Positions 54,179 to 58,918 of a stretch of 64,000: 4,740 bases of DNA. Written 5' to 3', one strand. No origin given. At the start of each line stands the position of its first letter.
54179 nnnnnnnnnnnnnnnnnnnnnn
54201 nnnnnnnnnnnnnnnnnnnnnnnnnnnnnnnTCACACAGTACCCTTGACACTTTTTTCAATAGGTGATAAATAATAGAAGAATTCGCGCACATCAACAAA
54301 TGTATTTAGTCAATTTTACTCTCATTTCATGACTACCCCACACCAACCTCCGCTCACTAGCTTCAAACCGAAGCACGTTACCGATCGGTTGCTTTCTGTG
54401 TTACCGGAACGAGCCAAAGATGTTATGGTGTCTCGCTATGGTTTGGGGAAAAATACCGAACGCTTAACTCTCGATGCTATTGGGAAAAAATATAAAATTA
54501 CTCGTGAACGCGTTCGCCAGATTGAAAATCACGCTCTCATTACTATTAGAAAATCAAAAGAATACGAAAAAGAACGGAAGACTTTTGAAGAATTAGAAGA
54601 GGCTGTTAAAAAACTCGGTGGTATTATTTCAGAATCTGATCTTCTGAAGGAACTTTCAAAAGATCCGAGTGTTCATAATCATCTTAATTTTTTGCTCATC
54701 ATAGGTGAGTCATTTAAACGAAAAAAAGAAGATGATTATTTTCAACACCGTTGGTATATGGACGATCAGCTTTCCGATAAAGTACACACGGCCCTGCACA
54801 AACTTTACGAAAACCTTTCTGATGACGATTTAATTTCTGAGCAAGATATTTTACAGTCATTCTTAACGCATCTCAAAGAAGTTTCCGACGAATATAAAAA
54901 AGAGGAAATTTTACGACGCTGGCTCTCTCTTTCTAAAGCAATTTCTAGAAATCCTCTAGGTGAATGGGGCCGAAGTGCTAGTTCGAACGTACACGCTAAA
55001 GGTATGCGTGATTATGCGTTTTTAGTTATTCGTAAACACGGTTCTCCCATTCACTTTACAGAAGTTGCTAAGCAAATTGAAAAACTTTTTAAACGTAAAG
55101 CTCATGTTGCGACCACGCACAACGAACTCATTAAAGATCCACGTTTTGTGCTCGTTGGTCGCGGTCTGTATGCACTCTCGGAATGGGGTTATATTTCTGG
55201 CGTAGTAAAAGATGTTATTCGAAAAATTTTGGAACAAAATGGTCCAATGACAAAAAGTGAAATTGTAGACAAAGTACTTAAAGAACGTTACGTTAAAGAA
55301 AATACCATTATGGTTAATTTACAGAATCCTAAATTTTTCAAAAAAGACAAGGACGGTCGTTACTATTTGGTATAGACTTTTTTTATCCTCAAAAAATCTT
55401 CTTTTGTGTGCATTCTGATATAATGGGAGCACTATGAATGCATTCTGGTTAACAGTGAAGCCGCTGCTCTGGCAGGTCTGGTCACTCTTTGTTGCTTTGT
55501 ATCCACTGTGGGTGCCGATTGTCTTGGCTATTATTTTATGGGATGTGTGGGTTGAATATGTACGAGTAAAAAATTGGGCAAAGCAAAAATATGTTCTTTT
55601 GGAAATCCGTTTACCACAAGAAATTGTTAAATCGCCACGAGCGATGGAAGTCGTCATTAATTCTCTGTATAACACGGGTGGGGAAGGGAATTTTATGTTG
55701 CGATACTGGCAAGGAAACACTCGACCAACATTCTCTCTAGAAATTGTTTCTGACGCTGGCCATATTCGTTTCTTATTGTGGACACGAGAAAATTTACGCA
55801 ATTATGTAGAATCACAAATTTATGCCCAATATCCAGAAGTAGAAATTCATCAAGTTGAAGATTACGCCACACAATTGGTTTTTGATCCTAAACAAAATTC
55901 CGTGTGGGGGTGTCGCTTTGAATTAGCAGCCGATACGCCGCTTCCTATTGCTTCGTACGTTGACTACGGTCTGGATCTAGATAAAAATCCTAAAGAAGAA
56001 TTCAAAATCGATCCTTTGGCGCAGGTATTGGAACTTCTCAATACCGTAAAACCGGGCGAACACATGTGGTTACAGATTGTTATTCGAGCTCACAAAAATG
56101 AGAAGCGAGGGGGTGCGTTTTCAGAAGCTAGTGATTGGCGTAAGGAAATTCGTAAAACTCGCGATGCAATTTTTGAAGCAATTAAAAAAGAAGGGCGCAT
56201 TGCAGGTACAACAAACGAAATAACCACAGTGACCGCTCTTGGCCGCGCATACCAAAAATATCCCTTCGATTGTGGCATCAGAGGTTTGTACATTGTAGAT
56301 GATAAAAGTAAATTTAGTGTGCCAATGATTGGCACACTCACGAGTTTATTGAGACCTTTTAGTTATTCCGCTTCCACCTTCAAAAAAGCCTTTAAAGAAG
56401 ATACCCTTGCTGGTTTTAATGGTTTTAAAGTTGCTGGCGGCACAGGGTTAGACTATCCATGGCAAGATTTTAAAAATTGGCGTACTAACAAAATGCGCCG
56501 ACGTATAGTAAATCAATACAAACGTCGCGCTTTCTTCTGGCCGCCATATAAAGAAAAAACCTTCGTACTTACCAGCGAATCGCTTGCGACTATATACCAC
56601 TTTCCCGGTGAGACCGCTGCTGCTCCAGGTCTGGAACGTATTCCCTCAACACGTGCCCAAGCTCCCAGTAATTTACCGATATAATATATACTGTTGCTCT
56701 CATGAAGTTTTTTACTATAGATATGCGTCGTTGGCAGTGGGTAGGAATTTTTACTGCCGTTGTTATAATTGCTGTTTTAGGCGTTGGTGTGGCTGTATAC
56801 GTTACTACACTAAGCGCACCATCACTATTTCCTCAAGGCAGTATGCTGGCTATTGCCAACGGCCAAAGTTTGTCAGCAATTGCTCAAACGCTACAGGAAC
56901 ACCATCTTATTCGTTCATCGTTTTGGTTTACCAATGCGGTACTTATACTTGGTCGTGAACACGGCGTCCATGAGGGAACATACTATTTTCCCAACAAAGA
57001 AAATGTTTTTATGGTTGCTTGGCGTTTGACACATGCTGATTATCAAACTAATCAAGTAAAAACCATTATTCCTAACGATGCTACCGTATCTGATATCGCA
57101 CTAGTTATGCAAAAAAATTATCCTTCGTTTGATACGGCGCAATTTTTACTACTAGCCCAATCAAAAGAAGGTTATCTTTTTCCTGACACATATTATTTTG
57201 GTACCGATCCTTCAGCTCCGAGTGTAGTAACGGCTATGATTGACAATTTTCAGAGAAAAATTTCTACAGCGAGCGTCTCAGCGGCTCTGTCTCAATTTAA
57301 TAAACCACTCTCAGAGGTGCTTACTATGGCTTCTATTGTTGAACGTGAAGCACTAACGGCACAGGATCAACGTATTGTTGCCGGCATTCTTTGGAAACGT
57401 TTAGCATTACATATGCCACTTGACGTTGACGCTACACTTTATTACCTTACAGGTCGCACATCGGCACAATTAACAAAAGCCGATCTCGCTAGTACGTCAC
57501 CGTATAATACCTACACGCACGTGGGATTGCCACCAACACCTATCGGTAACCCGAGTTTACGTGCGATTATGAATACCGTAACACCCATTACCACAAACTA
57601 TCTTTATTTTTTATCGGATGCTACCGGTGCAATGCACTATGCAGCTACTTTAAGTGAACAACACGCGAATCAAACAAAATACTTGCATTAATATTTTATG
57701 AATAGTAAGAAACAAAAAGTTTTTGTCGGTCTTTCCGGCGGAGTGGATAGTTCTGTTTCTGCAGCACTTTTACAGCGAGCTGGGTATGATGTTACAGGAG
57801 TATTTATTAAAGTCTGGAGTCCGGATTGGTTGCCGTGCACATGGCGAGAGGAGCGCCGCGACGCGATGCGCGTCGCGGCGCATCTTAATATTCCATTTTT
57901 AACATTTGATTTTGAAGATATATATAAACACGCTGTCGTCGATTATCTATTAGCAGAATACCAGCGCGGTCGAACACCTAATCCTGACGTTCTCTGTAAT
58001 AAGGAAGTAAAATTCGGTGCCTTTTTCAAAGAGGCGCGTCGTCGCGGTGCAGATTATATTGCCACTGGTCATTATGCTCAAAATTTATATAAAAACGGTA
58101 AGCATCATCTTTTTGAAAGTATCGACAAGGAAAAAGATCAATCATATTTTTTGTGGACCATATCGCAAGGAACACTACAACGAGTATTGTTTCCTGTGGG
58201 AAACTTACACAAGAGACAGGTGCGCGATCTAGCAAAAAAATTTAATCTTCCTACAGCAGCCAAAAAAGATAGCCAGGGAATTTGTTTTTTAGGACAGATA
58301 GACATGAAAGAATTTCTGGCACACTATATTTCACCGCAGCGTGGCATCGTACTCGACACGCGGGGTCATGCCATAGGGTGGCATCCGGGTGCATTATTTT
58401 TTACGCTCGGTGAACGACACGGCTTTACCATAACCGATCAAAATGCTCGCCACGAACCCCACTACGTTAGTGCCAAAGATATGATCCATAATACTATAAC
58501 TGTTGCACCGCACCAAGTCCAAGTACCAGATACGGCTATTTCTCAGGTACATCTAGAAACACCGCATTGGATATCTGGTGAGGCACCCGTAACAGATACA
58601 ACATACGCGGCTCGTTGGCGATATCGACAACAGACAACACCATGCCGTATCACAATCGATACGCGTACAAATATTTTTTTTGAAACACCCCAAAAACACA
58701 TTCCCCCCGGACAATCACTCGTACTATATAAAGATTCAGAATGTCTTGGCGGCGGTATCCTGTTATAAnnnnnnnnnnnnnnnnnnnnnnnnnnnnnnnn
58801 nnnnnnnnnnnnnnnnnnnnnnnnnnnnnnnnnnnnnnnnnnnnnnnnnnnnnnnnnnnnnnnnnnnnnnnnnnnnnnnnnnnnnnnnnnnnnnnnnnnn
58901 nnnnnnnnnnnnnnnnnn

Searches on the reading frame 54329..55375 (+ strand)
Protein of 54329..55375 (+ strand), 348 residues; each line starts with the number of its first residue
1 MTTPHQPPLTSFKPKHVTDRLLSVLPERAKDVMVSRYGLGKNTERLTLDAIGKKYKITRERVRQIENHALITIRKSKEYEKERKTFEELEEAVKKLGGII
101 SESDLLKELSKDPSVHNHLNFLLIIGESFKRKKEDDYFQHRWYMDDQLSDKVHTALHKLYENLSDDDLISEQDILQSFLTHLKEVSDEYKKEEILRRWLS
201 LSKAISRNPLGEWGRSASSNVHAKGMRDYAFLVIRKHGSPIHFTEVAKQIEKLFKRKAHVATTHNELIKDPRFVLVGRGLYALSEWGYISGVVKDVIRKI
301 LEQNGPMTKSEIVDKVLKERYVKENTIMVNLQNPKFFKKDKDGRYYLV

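Call 60: search_protein_families(library=pfam, proteins=[window:54329-55375:+], max_evalue=0.00001)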
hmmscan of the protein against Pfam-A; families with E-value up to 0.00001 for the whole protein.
window:54329-55375:+ (348 aa): 2 families
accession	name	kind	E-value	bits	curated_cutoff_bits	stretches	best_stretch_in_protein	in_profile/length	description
PF04545.22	Sigma70_r4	-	7.5e-13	48.2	24.1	1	21-75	1-50/50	Sigma-70, region 4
PF05066.19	HARE-HTH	-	1e-10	42.3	25.9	0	226-286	3-71/71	HB1, ASXL, restriction endonuclease HTH domain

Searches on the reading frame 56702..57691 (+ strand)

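Call 61: search_protein_families(library=pfam, proteins=[window:56702-57691:+], max_evalue=0.00001)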
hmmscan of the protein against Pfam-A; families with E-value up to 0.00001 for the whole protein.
window:56702-57691:+ (329 aa): 1 family
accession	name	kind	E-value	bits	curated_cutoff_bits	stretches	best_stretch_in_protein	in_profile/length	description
PF02618.21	YceG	-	1.4e-66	225.3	32.4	1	50-325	2-274/275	YceG-like family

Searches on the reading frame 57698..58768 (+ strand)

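Call 61: search_protein_families(library=pfam, proteins=[window:57698-58768:+], max_evalue=0.00001)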
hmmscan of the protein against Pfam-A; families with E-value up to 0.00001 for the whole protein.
window:57698-58768:+ (356 aa): 4 families
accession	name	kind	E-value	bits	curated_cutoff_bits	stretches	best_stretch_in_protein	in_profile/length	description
PF03054.22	tRNA_Me_trans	-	2.1e-75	253.3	20.6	1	6-199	1-201/202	tRNA methyl transferase HUP domain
PF20258.4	tRNA_Me_trans_C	-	1.3e-15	57.9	20.6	1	285-354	5-76/77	Aminomethyltransferase beta-barrel domain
PF20259.3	tRNA_Me_trans_M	-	2.6e-15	56.2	27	1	204-270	1-65/66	tRNA methyl transferase PRC-barrel domain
PF02540.23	NAD_synthase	-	2.7e-11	43.5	21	1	4-78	17-87/242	NAD synthase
